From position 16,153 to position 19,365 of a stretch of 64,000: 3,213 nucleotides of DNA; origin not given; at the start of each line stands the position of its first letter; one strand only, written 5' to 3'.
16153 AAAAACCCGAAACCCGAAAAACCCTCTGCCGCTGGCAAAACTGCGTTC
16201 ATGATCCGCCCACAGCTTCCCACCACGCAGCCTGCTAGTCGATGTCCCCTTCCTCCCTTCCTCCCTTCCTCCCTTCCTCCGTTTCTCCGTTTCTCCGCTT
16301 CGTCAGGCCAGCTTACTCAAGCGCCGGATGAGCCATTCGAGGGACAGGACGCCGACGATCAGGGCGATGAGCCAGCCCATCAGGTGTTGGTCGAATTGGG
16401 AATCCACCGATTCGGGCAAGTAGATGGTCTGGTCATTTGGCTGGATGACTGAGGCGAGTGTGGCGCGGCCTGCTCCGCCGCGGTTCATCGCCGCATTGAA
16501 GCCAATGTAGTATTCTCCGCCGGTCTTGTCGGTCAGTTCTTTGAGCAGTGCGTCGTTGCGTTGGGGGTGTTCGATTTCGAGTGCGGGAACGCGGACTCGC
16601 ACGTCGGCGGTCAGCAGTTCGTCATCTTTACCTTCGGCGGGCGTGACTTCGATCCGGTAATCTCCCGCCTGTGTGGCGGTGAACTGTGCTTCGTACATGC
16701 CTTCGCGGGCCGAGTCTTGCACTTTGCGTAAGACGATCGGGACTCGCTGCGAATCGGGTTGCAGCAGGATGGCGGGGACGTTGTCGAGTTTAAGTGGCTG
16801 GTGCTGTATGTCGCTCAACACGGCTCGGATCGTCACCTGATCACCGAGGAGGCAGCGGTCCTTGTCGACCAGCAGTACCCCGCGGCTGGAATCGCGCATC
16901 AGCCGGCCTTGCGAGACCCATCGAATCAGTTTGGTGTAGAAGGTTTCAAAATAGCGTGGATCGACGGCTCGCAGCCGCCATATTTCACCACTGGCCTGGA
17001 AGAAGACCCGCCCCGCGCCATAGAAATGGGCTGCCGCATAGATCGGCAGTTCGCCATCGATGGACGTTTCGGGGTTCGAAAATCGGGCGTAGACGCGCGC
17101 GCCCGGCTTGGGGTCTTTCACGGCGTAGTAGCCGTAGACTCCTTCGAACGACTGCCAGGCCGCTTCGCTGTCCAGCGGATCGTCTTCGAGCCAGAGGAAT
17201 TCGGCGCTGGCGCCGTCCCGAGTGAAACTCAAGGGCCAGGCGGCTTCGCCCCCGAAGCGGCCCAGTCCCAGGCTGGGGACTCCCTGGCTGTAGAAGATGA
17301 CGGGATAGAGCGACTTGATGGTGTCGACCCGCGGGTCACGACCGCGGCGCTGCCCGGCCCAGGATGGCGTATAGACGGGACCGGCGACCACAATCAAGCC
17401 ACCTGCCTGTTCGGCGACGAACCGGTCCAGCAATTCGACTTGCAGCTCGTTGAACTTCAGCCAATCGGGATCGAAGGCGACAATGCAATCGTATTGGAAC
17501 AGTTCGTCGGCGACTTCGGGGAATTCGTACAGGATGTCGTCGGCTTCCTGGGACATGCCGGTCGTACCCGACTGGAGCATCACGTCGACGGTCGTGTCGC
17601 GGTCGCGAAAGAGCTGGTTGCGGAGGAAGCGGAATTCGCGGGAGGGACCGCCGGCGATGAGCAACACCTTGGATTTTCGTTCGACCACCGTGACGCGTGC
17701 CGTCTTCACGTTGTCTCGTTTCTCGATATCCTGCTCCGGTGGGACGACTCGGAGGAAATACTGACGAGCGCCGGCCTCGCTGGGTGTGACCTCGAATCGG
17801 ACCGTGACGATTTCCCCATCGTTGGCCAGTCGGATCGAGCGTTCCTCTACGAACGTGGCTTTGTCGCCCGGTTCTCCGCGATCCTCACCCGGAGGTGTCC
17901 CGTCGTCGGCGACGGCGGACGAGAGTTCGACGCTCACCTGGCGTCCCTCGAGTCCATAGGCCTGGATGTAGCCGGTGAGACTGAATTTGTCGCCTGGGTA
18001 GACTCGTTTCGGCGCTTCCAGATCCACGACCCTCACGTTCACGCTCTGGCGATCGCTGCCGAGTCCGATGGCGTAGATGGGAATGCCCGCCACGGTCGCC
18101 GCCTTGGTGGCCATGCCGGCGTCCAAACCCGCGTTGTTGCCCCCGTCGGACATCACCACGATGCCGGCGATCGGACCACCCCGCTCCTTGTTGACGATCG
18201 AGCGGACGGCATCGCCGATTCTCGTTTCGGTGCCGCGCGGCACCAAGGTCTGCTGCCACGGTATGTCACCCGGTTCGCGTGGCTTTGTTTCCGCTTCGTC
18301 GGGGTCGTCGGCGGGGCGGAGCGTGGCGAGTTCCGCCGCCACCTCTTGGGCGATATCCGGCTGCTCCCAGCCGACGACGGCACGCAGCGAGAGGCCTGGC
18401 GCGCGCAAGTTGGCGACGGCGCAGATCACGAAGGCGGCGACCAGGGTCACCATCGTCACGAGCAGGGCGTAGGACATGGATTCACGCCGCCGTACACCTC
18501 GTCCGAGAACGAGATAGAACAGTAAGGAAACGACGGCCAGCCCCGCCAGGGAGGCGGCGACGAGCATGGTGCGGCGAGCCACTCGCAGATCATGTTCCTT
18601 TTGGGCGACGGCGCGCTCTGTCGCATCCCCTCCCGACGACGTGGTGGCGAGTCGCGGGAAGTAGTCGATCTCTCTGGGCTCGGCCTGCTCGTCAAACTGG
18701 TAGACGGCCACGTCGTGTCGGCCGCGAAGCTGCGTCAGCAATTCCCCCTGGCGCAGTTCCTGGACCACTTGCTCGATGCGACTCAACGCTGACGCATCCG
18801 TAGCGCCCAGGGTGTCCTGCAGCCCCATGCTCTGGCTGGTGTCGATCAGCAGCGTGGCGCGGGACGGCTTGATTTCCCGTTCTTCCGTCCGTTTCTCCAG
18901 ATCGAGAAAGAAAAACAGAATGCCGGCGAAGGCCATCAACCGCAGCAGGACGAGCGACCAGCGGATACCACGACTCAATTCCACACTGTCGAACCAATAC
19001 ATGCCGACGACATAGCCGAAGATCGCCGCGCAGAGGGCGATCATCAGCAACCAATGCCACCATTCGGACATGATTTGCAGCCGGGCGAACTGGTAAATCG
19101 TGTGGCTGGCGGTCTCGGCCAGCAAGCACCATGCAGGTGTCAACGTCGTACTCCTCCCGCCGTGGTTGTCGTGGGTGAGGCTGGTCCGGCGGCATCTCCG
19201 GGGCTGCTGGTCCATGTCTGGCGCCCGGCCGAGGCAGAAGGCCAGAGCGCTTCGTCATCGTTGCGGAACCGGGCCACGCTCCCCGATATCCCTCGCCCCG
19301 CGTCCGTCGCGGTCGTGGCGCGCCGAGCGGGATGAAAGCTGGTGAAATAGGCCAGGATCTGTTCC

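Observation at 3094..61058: Composite MITE-like intergenic repeat family, at least 6 copies in 64 kb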

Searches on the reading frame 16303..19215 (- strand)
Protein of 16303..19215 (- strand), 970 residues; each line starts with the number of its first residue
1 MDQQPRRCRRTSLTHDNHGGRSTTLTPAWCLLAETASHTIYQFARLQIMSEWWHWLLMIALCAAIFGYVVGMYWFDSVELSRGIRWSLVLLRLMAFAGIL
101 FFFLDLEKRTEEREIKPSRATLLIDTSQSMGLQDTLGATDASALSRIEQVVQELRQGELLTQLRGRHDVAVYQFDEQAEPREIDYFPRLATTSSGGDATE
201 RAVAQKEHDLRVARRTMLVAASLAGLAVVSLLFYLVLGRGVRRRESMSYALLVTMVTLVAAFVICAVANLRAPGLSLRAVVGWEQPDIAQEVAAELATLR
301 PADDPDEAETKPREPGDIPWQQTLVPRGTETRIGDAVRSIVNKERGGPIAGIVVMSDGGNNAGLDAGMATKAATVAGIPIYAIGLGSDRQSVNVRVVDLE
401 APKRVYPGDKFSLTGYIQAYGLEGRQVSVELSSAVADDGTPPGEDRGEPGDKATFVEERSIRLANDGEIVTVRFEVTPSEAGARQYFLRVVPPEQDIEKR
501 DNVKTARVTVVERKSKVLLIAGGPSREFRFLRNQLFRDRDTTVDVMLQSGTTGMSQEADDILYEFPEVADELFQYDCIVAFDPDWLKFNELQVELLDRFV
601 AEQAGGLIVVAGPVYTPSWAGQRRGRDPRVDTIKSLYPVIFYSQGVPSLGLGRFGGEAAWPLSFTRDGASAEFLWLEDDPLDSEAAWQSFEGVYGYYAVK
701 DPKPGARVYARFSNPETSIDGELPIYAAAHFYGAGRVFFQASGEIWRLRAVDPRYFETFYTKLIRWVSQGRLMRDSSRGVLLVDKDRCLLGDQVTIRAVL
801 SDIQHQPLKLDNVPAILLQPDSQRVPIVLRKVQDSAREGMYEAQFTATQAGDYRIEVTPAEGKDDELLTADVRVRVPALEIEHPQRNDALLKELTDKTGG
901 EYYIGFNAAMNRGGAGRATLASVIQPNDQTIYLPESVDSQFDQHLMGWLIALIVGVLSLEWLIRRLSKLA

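Call 34: search_protein_families(library=pfam, proteins=[window:16303-19215:-], max_evalue=0.001)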
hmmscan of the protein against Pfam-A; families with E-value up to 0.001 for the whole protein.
window:16303-19215:- (970 aa): 1 family
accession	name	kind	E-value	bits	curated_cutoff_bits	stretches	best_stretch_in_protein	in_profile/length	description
PF00092.34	VWA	-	0.0008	20.1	23.8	0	330-391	82-145/174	von Willebrand factor type A domain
